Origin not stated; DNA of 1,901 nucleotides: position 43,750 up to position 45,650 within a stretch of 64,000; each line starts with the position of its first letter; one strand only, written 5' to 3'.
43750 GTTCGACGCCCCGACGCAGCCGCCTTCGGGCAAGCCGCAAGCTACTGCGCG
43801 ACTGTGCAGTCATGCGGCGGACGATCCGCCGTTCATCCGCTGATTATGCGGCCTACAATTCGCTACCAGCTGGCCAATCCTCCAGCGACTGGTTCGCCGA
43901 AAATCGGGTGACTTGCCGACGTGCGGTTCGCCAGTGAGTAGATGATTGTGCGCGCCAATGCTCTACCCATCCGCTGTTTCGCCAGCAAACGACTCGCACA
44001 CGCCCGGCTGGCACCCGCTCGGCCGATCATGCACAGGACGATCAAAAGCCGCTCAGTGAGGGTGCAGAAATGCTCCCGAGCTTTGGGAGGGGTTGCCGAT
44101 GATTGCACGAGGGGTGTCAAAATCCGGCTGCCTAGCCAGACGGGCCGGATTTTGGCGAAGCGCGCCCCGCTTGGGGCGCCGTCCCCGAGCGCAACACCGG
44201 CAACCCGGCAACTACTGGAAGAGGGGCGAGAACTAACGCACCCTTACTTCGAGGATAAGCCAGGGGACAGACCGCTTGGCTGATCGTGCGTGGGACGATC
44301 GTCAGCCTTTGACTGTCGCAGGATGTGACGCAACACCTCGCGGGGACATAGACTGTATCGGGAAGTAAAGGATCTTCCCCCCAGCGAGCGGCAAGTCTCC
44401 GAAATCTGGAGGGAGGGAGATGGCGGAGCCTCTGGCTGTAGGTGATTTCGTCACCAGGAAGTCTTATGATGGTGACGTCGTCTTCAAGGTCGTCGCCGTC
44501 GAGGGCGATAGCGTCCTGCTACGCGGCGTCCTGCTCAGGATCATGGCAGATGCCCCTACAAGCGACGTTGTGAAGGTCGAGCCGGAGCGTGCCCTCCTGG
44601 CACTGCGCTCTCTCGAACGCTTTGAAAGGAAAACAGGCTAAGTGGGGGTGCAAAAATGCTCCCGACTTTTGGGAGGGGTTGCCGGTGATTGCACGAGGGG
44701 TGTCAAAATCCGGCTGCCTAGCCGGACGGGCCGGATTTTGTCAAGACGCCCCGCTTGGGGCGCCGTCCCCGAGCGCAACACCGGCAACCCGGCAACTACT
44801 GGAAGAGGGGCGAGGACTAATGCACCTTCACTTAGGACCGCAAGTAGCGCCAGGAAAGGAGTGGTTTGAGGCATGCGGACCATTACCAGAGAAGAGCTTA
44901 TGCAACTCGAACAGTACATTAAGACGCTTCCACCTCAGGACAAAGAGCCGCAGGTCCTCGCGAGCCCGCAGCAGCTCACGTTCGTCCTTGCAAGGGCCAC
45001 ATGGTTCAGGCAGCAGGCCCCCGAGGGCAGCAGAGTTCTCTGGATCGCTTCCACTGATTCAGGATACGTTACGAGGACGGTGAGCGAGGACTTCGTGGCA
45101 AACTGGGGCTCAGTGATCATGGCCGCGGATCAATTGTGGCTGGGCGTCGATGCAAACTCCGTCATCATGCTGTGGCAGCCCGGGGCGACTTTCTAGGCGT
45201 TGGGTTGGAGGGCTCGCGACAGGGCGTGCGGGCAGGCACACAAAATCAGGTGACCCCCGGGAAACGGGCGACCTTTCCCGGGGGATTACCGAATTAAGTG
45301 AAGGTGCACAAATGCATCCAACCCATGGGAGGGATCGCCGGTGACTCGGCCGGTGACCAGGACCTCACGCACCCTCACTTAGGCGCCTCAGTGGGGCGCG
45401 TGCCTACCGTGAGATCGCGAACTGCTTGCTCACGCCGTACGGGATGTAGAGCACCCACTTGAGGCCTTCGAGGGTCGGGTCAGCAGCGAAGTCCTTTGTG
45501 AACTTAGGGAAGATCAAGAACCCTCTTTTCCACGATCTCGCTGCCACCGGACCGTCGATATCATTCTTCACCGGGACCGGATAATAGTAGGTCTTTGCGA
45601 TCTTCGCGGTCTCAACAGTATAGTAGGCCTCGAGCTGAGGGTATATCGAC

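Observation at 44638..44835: Conserved nested-hairpin core inside the repeat suggests a structured RNA module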

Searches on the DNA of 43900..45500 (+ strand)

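Call 25: search_rna_families(source=window, start=43900, end=45500, threshold=evalue, max_evalue=10)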
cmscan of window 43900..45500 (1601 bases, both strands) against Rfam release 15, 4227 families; matches with E-value up to 10: 2.
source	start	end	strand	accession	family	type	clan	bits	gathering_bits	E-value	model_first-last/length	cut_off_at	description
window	44056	44156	+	RF01772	rnk_pseudo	Cis-reg; leader;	-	16.8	55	9.1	2-102/108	no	Pseudomonas rnk leader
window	45259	45316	+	RF01074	RF_site1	Cis-reg; frameshift_element;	-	16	40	8.9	1-40/40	no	Putative RNA-dependent RNA polymerase ribosomal frameshift site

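Call 49: build_rna_model(alignment_id=A4, structure=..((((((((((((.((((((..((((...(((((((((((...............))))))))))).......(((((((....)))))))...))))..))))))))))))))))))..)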
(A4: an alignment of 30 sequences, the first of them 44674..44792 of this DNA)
Model R1 built from alignment A4 (30 sequences, 121 columns); structure: as given.
model positions 120; base pairs 40; branch points 1; effective number of sequences 0.79; information 0.59 bits per position. Calibrated on 0.2 Mb of random sequence (short: E-values are rough).
structure used (alignment columns):
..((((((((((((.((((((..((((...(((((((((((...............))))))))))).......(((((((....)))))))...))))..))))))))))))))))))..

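Call 51: search_with_rna_model(model_id=R1, sources=[window, L001, L002, L003, L004, L005, L006, L007, L008, L009, L010, L011, L012, L013, L014, L015, L016, L017, L018, L019, L020, L021, L022, L023, L024, L025, L026, L027, L028, L029, L030, L031, L032, L033, L034, L035, L036, L037, L038, L039, L040, L041, L042, L043, L044, L045, L046, L047, L048, L049, L050, L051, L052, L053, L054, L055, L056, L057, L058, L059, L060, L061, L062, L063, L064, L065, L066, L067, L068, L069, L070, L071, L072, L073, L074, L075, L076, L077, L078, L079, L080, L081, L082, L083, L084, L085, L086, L087, L088, L092, L095, L096], max_evalue=0.01, make_alignment=true)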
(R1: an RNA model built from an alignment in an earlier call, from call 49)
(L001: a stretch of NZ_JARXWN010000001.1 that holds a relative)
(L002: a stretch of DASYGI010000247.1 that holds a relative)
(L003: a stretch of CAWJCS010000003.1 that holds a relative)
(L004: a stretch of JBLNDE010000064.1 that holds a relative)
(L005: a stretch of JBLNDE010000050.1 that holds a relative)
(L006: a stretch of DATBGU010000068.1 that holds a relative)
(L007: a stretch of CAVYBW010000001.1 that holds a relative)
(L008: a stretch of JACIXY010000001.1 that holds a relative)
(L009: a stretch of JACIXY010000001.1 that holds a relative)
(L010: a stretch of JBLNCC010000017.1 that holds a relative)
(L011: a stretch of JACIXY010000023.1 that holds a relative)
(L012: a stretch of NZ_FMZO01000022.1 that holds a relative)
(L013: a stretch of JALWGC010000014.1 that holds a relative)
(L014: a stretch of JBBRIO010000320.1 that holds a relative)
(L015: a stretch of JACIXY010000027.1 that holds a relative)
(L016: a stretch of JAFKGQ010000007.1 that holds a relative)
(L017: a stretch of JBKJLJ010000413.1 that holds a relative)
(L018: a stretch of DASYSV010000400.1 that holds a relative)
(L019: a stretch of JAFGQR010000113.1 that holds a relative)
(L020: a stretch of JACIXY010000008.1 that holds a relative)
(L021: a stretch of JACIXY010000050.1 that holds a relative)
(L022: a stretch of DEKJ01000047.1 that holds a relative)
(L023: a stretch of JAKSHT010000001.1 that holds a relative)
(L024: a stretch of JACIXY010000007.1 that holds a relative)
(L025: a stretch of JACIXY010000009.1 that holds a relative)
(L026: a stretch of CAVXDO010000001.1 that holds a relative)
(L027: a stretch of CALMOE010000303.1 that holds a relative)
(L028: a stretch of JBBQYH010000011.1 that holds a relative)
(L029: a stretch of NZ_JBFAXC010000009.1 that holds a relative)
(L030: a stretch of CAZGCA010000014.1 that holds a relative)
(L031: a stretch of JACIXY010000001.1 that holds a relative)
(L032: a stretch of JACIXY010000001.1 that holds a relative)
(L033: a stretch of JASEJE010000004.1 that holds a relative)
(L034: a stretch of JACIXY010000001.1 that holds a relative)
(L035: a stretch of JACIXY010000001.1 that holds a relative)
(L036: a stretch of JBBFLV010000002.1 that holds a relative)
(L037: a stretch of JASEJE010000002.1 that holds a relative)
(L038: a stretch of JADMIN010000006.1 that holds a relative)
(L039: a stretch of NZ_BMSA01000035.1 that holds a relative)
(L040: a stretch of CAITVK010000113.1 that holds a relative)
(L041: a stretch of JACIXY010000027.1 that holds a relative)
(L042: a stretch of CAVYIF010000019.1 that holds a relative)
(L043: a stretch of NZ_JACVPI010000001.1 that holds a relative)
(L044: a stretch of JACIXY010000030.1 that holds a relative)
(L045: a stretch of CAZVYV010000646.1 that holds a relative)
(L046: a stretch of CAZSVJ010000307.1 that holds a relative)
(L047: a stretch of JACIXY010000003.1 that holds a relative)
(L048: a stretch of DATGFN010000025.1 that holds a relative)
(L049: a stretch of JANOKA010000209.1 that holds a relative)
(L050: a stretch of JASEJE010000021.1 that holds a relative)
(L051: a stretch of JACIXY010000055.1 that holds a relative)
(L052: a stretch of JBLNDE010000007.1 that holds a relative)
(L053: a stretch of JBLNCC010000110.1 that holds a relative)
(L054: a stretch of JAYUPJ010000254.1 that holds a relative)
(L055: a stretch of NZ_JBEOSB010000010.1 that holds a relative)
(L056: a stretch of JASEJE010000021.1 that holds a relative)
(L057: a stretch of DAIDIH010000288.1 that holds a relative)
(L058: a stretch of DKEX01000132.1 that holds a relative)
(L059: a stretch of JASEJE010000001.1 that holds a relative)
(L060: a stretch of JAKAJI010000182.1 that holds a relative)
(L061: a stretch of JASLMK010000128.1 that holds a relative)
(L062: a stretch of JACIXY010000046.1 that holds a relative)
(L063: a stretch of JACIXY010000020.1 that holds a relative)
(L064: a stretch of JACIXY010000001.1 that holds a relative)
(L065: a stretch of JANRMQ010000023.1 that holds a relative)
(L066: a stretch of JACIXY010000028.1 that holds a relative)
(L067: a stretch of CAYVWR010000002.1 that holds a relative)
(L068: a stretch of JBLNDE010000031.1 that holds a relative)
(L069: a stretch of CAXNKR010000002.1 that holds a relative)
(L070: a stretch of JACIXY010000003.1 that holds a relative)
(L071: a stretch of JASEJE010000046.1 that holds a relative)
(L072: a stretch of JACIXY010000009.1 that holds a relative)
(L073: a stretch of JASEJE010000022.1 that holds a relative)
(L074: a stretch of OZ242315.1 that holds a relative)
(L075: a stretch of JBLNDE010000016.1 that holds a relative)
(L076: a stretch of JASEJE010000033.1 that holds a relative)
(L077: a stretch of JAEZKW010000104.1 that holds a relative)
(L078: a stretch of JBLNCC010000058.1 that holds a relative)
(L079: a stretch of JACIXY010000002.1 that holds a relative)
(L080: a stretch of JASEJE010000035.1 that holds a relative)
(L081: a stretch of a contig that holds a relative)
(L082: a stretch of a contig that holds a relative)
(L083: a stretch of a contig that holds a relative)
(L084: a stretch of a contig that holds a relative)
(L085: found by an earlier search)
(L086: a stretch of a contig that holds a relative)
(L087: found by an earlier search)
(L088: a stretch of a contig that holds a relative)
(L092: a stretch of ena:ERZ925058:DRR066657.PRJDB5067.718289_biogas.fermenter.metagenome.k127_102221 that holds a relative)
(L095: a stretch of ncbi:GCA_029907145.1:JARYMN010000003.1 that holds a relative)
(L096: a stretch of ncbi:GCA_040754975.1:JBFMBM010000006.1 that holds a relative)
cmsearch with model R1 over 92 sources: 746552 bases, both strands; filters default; matches with E-value up to 0.01: 100.
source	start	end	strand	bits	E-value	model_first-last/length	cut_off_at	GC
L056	1645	1764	+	151.2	1.8e-34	1-120/120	no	0.69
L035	4787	4906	-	150.2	3e-34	1-120/120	no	0.7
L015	6103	6222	+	147.6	1.4e-33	1-120/120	no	0.71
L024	3475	3594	-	146.9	2.1e-33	1-120/120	no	0.7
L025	3125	3245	-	143.9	1.2e-32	1-120/120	no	0.68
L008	6771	6891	-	141.9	3.6e-32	1-120/120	no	0.69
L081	6425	6542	-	141.3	5.2e-32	1-120/120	no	0.67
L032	3432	3549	+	139.6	1.4e-31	1-120/120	no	0.68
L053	7083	7202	-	138.6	2.4e-31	1-120/120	no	0.68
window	44088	44208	+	138.4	2.7e-31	1-120/120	no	0.69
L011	4266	4386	+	138.1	3.3e-31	1-120/120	no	0.7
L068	5896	6013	-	137.9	3.6e-31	1-120/120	no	0.69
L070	1415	1534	+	137.5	4.5e-31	1-120/120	no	0.66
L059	7412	7529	-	137.5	4.6e-31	1-120/120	no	0.69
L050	1483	1602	+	137.4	5e-31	1-120/120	no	0.71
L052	2377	2496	-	136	1.1e-30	1-120/120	no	0.67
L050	4288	4407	-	135.5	1.5e-30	1-120/120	no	0.7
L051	2958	3078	+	134.8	2.2e-30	1-120/120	no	0.73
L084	3729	3855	-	134.4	2.8e-30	1-120/120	no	0.67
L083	7359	7478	+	134.4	2.8e-30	1-120/120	no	0.68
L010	6668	6787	+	133.8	3.8e-30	1-120/120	no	0.68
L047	3065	3185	+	132.8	6.7e-30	1-120/120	no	0.69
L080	6392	6512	+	132.6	7.9e-30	1-120/120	no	0.68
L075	2019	2138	-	126.9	2e-28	1-120/120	no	0.71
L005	2151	2271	-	124.8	6.9e-28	1-120/120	no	0.67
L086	7047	7167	-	123.2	1.7e-27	1-120/120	no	0.66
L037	5252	5371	+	120.9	6.7e-27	1-120/120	no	0.68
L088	461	578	-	120.6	7.7e-27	1-120/120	no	0.66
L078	4570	4687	+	120.2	9.8e-27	1-120/120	no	0.69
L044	411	521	+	119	2e-26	1-110/120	3'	0.67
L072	1564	1681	+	115.8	1.2e-25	1-120/120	no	0.65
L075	6064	6169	+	115.6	1.4e-25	1-106/120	3'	0.69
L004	153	273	+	115.6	1.4e-25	1-120/120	no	0.74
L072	398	517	-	111.6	1.4e-24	1-120/120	no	0.67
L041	3348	3443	+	93.8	4e-20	1-97/120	3'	0.67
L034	1908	2032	+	80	1.1e-16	1-120/120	no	0.66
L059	5010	5131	+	73.4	5.1e-15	1-120/120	no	0.71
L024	7108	7226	-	69.8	4.1e-14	1-120/120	no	0.69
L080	210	325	-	68.2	1e-13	1-120/120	no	0.7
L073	3479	3595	+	64.1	1.1e-12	1-120/120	no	0.67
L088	7630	7745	+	62.6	2.6e-12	1-120/120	no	0.66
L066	1440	1554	-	61.4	5e-12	1-120/120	no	0.68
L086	6697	6813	-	56.5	8.2e-11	1-120/120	no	0.69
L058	3031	3209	+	52.6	8e-10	1-120/120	no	0.65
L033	1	58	-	44.3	9.6e-08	1-59/120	3'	0.69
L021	3340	3458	+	40.2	1e-06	1-120/120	no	0.69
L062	1444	1549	+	40.2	1e-06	1-120/120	no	0.65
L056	1437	1552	+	40.1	1.1e-06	1-120/120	no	0.7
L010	1549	1611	-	39.3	1.7e-06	31-94/120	no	0.7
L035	4787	4906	+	36.4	9.1e-06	1-120/120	no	0.7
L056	1645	1764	-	36.4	9.3e-06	1-120/120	no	0.69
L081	6425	6542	+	36.2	1e-05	1-120/120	no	0.67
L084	3729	3855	+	34.4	2.8e-05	1-120/120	no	0.67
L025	3125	3245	+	34.1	3.3e-05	1-120/120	no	0.68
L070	1415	1534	-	33.1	5.9e-05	1-120/120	no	0.66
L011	4266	4386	-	33.1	6.1e-05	1-120/120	no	0.7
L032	3432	3549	-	32.8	7.3e-05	1-120/120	no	0.68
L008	6771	6891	+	32.7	7.5e-05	1-120/120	no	0.69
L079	432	563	+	32.4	9.1e-05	1-120/120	no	0.6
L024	3475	3594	+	32.3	9.3e-05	1-120/120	no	0.7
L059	7412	7529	+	32.3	9.8e-05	1-120/120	no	0.69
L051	2958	3078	-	31.5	0.00015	1-120/120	no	0.73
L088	461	578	+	31.3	0.00017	1-120/120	no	0.66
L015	6103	6222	-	30.8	0.00023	1-120/120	no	0.71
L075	2019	2138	+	30.2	0.00032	1-120/120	no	0.71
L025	7822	7867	-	30.1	0.00034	1-120/120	no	0.61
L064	476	522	+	30.1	0.00035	1-120/120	no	0.62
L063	732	778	+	30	0.00035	1-120/120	no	0.62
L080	210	325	+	29.7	0.00042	1-120/120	no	0.7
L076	4980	5026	+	29.7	0.00044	1-120/120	no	0.66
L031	5646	5692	+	29.6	0.00046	1-120/120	no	0.64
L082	1513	1559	+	29.5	0.00049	1-120/120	no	0.62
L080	6392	6512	-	29.3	0.00053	1-120/120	no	0.68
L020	4292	4338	+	29.2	0.00058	1-120/120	no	0.6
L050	1483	1602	-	29.1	0.00062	1-120/120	no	0.71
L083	7359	7478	-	29.1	0.00062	1-120/120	no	0.68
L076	2012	2126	+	29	0.00063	1-120/120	no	0.7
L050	4288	4407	+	28.9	0.00067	1-120/120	no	0.7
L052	2377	2496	+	28.8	0.00072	1-120/120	no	0.67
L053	7083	7202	+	28.8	0.00073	1-120/120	no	0.68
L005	2151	2271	+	28.3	0.00095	1-120/120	no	0.67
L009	5059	5105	+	28.3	0.00098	1-120/120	no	0.66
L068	5896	6013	+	27.7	0.0013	1-120/120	no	0.69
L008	1903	1949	+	27.7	0.0013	1-120/120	no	0.62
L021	4633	4679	-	27.5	0.0015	1-120/120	no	0.64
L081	1775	1821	-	27.3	0.0017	1-120/120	no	0.72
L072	1564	1681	-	26.9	0.0021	1-120/120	no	0.65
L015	3122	3168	+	26.6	0.0025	1-120/120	no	0.6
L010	6668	6787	-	25.8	0.004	1-120/120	no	0.68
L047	7713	7759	-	25.7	0.0043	1-120/120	no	0.62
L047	5102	5148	-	25.1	0.0061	1-120/120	no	0.6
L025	5440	5486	-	24.9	0.0069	1-120/120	no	0.6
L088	7630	7745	-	24.5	0.0086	1-120/120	no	0.66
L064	3057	3103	-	24.4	0.0088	1-120/120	no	0.57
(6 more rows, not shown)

Alignment A5: 100 matches aligned to the model, 266 columns, each read 5' to 3' on its own strand. Consensus structure (alignment columns), stored with it:
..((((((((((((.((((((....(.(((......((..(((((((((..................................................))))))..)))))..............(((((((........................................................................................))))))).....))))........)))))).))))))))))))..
